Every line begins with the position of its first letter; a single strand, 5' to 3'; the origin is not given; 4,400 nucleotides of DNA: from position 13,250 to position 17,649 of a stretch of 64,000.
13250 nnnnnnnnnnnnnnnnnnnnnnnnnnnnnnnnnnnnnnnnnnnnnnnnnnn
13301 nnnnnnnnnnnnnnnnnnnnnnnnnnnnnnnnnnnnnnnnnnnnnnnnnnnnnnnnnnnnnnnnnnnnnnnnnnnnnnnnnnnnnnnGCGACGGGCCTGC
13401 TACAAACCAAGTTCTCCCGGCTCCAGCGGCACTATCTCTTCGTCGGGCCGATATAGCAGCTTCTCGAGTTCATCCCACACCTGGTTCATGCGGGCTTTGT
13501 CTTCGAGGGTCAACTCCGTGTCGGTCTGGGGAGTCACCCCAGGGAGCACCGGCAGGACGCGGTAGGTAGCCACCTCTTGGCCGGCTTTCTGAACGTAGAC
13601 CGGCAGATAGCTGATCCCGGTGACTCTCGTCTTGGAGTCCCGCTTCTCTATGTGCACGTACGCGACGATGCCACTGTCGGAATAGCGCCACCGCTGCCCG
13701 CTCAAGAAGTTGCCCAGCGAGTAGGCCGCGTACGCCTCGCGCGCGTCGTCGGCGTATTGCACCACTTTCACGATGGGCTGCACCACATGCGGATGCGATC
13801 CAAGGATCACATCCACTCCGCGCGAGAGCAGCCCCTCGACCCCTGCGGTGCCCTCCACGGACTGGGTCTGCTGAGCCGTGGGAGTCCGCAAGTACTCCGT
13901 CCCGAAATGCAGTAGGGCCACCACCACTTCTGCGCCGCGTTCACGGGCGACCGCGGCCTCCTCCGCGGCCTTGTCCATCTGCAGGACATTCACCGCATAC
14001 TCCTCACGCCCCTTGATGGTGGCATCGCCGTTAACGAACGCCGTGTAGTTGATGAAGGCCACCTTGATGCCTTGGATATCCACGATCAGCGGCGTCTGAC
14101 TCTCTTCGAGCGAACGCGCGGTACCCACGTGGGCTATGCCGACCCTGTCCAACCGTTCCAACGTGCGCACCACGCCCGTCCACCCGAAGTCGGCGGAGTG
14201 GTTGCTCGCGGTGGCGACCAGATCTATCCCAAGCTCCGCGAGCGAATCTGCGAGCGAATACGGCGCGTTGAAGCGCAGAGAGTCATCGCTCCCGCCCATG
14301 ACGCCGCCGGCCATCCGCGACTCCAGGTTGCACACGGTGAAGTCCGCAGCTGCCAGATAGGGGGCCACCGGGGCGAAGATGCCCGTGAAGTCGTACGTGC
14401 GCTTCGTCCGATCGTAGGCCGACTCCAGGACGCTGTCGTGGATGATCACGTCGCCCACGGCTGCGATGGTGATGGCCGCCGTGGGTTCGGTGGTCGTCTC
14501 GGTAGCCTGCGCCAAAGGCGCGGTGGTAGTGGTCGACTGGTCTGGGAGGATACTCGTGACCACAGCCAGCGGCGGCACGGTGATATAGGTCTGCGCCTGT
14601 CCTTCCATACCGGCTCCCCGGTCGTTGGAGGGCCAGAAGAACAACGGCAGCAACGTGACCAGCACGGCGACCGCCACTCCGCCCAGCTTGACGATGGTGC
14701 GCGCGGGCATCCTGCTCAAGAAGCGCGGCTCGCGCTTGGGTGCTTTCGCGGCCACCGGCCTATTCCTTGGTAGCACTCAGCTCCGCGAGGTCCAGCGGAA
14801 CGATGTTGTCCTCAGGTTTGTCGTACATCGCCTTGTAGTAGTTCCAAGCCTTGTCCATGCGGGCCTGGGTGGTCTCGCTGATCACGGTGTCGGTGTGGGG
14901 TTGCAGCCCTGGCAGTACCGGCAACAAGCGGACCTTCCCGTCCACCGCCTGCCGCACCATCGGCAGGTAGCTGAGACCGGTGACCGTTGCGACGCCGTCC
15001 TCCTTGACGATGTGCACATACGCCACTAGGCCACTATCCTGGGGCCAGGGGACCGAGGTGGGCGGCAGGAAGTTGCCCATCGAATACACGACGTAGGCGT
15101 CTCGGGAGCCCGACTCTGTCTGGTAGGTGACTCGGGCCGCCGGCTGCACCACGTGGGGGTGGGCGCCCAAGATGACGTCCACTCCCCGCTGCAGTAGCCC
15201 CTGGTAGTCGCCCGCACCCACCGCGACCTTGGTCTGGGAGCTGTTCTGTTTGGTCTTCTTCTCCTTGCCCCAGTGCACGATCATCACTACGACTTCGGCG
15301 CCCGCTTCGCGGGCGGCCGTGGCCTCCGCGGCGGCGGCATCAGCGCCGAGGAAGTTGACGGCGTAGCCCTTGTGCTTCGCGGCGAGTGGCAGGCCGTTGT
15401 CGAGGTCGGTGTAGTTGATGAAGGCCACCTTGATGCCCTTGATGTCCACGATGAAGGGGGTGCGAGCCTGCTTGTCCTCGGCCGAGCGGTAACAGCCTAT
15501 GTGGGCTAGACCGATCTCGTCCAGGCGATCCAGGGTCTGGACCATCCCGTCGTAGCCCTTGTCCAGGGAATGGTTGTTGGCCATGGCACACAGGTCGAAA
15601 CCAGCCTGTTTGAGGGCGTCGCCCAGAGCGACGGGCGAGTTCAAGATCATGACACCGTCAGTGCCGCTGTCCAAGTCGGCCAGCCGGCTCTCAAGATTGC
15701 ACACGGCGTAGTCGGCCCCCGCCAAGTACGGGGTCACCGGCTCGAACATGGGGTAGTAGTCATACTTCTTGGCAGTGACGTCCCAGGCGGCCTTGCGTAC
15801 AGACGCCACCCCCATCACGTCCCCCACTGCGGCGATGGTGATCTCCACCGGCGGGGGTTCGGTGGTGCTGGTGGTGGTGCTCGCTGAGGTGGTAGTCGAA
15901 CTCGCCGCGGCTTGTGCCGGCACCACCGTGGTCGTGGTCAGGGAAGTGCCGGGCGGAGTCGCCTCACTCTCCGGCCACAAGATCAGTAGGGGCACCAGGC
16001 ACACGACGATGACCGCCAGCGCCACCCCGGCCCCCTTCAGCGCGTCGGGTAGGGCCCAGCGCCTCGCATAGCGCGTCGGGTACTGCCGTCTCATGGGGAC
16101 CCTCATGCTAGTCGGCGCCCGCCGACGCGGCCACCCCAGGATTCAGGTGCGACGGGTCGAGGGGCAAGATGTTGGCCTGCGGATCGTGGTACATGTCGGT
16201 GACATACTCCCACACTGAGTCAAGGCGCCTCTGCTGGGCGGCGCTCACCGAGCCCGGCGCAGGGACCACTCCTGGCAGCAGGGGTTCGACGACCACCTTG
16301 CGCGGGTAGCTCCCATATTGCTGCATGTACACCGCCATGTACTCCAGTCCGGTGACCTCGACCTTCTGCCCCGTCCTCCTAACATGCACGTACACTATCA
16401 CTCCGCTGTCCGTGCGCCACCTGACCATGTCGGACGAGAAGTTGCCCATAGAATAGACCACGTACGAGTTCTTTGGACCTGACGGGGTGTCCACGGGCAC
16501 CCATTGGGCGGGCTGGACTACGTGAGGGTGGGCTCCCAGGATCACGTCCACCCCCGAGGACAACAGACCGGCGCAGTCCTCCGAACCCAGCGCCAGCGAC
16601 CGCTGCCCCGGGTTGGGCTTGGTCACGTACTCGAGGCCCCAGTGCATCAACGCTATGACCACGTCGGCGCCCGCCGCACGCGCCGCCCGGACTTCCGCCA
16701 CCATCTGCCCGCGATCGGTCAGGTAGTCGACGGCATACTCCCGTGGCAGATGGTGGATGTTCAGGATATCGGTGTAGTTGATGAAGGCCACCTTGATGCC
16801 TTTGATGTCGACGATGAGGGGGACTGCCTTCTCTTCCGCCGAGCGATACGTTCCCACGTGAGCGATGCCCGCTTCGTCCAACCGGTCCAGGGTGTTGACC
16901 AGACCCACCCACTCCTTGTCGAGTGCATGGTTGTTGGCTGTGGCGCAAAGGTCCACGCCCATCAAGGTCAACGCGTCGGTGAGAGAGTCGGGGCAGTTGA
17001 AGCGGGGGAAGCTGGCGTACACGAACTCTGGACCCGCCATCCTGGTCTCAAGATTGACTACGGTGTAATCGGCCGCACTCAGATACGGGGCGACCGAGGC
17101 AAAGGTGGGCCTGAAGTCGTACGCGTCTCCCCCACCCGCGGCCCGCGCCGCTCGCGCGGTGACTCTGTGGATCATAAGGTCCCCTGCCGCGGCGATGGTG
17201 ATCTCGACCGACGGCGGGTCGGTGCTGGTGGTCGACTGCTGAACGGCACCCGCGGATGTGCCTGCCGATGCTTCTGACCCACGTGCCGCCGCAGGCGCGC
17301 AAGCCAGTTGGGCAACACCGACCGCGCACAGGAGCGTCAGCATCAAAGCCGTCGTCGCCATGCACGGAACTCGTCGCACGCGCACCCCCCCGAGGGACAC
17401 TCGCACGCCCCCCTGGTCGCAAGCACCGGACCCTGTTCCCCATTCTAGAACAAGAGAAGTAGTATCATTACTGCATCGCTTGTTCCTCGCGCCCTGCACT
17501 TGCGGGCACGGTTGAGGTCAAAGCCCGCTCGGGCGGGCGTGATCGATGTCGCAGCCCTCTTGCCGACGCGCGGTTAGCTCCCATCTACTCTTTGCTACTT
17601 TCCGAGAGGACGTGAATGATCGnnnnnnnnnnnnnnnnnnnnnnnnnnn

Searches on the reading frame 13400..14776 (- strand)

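Call 9: search_protein_families(library=pfam, proteins=[window:13400-14776:-], max_evalue=0.00001)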
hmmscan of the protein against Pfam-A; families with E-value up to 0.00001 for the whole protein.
window:13400-14776:- (458 aa): 1 family
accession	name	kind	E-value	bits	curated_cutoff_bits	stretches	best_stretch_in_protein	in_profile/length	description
PF09587.15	PGA_cap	-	1.4e-61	208.6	27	1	103-361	1-255/255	Bacterial capsule synthesis protein PGA_cap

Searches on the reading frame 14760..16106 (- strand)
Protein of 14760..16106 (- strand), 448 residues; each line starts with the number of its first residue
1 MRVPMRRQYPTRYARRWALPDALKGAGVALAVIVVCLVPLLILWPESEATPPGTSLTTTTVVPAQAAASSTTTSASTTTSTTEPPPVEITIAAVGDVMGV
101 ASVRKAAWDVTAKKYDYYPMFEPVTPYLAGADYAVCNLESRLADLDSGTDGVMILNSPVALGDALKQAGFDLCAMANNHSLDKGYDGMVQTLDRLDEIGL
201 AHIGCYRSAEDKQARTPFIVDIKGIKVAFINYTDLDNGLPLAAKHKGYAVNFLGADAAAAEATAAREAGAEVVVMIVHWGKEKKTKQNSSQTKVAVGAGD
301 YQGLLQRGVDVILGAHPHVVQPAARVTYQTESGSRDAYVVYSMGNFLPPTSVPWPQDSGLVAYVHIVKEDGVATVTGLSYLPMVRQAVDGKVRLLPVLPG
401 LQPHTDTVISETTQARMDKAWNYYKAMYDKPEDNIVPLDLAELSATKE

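Call 9: search_protein_families(library=pfam, proteins=[window:14760-16106:-], max_evalue=0.00001)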
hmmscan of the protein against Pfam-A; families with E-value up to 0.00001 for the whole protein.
window:14760-16106:- (448 aa): 1 family
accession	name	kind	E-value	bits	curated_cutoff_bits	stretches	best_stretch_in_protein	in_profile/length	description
PF09587.15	PGA_cap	-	7.9e-60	202.9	27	1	90-347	1-252/255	Bacterial capsule synthesis protein PGA_cap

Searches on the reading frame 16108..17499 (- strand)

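Call 9: search_protein_families(library=pfam, proteins=[window:16108-17499:-], max_evalue=0.00001)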
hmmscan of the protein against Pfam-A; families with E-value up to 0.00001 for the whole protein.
window:16108-17499:- (463 aa): 1 family
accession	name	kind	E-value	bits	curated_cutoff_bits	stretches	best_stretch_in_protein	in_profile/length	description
PF09587.15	PGA_cap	-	6.5e-69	232.7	27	1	101-357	1-254/255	Bacterial capsule synthesis protein PGA_cap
